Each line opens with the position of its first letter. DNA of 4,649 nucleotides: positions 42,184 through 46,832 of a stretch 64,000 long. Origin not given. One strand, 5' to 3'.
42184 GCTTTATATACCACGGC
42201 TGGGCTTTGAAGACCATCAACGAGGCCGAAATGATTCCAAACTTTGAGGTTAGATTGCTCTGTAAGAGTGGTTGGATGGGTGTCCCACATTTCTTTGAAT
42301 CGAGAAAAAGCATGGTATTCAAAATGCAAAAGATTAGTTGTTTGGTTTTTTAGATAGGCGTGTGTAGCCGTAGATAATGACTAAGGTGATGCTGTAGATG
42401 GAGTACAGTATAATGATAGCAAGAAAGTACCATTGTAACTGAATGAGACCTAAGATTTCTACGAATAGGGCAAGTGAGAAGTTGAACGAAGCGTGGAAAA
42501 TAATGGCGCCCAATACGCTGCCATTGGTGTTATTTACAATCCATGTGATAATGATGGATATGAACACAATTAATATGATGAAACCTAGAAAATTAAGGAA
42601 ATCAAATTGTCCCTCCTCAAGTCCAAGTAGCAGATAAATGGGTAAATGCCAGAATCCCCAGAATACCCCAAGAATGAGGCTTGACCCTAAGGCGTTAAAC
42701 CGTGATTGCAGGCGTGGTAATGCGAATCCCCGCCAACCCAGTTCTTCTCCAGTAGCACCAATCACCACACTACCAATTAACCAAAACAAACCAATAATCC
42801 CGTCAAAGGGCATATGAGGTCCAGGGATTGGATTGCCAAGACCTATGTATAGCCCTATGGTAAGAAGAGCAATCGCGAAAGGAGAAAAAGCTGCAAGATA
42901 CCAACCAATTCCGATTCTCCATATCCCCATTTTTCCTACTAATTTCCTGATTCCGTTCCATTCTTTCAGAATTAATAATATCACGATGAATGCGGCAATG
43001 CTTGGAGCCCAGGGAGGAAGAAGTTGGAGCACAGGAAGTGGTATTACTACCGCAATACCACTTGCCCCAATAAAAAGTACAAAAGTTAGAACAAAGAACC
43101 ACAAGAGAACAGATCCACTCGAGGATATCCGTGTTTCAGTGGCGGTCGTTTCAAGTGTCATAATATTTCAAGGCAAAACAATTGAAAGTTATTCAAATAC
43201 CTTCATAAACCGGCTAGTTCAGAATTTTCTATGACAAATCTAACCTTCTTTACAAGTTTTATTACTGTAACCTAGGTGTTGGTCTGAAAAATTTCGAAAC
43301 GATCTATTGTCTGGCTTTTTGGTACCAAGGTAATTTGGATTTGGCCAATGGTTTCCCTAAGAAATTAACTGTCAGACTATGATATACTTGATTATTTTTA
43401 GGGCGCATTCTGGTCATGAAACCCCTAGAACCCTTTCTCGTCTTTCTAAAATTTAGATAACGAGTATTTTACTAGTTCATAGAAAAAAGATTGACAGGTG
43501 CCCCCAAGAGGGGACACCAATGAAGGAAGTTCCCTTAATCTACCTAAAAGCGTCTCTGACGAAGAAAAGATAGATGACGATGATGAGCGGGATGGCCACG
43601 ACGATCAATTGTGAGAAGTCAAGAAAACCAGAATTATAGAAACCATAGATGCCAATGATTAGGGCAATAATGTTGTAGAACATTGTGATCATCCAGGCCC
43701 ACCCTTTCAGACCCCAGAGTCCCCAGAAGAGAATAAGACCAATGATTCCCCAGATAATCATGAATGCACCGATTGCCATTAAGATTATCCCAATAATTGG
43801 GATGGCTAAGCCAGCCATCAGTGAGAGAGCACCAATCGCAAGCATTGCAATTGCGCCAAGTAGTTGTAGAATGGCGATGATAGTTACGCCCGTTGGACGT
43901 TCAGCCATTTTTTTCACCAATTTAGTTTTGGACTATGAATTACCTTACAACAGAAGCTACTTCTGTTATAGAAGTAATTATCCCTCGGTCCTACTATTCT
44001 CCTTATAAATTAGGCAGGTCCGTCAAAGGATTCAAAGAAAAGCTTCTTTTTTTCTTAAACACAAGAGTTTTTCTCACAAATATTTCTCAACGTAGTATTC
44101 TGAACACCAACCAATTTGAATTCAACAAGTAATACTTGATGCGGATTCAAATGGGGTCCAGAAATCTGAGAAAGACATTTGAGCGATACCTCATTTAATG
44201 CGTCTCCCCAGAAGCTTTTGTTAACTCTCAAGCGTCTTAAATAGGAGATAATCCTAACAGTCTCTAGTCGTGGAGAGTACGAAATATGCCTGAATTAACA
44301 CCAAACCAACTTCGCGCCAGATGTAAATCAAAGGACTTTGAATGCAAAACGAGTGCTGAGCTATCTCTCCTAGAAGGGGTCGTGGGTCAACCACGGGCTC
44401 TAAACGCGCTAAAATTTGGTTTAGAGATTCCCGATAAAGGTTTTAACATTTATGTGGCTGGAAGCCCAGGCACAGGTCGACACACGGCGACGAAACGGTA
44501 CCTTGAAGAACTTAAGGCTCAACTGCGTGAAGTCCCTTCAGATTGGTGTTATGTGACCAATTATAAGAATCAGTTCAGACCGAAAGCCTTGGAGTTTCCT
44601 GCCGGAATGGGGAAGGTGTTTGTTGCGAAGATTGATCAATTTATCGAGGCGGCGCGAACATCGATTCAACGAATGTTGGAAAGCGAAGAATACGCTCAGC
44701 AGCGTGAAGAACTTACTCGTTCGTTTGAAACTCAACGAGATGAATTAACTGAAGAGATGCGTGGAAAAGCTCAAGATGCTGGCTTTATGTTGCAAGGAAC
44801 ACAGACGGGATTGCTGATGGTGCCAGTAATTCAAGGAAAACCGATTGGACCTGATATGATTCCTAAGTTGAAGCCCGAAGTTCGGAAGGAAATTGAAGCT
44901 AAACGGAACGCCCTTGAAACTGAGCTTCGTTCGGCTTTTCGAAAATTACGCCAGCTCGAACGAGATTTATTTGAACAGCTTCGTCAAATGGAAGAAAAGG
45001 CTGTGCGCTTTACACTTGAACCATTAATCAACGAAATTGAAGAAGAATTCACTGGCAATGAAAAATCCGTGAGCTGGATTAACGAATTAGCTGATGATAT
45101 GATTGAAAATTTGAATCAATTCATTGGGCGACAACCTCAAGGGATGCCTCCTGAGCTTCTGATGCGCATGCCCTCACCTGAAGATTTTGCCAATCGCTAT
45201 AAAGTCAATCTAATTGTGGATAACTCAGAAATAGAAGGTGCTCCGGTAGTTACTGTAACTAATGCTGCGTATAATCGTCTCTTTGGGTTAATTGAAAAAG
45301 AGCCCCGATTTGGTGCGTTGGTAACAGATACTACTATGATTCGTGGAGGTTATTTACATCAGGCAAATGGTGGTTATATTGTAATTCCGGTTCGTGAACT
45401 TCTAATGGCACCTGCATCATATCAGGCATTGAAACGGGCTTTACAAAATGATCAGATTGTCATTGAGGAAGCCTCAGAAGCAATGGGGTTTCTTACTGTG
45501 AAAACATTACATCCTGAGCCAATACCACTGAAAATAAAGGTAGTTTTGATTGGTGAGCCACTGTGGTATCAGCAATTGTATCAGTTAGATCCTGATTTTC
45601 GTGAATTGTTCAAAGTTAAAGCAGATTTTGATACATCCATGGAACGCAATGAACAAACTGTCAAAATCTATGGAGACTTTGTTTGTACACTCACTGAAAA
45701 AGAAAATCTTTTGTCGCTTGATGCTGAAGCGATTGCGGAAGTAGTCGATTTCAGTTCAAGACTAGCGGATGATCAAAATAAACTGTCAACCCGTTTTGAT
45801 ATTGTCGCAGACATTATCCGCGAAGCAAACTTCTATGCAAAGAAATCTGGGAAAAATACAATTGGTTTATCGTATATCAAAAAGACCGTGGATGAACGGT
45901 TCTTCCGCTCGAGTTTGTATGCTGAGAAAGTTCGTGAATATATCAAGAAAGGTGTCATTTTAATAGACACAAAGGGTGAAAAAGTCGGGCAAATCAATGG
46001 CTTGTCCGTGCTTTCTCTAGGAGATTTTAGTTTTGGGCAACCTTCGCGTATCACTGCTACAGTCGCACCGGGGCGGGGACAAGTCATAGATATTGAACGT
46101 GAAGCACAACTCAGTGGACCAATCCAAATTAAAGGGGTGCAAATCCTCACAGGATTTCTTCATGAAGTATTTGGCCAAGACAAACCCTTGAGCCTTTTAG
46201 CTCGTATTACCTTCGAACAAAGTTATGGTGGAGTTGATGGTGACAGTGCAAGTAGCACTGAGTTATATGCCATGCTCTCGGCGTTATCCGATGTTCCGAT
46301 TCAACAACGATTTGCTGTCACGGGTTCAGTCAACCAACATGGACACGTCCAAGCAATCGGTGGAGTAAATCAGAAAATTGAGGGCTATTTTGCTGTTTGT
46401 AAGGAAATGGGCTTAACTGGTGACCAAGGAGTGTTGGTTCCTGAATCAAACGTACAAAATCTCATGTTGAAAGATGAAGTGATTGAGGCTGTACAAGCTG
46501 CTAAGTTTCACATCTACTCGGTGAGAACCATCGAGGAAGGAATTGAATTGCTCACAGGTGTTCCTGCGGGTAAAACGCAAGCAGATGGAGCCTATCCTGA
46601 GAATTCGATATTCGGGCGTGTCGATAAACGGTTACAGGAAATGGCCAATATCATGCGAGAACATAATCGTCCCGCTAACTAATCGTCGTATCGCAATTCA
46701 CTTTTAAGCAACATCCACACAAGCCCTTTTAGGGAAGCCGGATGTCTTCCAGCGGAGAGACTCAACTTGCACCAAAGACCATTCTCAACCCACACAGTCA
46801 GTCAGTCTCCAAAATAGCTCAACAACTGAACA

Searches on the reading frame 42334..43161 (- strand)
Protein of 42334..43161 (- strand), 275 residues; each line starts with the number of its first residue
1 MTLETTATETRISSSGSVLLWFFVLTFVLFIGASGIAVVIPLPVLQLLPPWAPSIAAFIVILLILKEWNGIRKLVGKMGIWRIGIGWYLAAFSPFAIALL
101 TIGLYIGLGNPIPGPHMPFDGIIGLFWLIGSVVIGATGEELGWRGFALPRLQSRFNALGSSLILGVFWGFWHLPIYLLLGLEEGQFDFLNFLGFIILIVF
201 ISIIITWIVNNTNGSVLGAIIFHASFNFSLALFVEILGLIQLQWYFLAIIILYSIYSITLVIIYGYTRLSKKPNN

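Call 68: search_protein_families(library=pfam, proteins=[window:42334-43161:-], max_evalue=0.0001)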
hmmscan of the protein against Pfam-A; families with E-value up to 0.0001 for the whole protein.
window:42334-43161:- (275 aa): 1 family
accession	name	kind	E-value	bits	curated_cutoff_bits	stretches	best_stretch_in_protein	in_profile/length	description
PF02517.21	Rce1-like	-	5.3e-15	55.9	22.4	1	125-228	5-92/93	Type II CAAX prenyl endopeptidase Rce1-like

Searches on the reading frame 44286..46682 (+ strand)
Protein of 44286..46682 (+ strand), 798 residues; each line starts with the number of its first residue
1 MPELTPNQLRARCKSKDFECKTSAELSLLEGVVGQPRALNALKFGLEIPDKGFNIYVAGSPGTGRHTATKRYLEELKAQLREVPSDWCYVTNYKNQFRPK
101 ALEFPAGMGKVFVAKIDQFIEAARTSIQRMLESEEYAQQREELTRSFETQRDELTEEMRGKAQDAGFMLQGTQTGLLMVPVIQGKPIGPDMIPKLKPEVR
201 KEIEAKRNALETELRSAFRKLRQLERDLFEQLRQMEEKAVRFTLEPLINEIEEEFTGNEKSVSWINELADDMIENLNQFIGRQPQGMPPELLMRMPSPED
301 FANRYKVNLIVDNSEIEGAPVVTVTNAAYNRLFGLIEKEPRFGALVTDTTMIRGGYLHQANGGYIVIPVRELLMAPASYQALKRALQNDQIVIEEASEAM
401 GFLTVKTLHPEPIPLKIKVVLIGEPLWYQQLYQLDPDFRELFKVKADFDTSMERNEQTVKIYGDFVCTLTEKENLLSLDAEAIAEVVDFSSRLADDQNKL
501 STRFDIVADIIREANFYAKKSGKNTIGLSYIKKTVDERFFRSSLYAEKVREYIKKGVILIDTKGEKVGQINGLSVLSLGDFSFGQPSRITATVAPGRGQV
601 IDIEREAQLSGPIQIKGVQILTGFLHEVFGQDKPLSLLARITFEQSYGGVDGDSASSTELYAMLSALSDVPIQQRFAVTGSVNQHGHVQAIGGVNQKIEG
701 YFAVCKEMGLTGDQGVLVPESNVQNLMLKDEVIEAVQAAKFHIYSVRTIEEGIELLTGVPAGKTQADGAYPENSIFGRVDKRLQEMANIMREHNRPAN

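Call 68: search_protein_families(library=pfam, proteins=[window:44286-46682:+], max_evalue=0.0001)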
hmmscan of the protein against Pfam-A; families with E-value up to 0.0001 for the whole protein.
window:44286-46682:+ (798 aa): 4 families
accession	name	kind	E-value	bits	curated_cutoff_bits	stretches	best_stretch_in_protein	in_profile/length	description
PF13654.12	AAA_32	-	5.4e-48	162.8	21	1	317-449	1-133/133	LonB-like, AAA domain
PF20436.4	LonB_AAA-LID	-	1.2e-20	73.7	22.4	1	478-541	2-65/65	Archaeal LonB, AAA+ ATPase LID domain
PF20437.3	LonC_helical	-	5.1e-13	49.2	24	1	86-119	1-34/34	Lon-like LonC helical domain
PF05362.19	Lon_C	-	1.9e-08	34.6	21.1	1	651-753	108-199/205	Lon protease (S16) C-terminal proteolytic domain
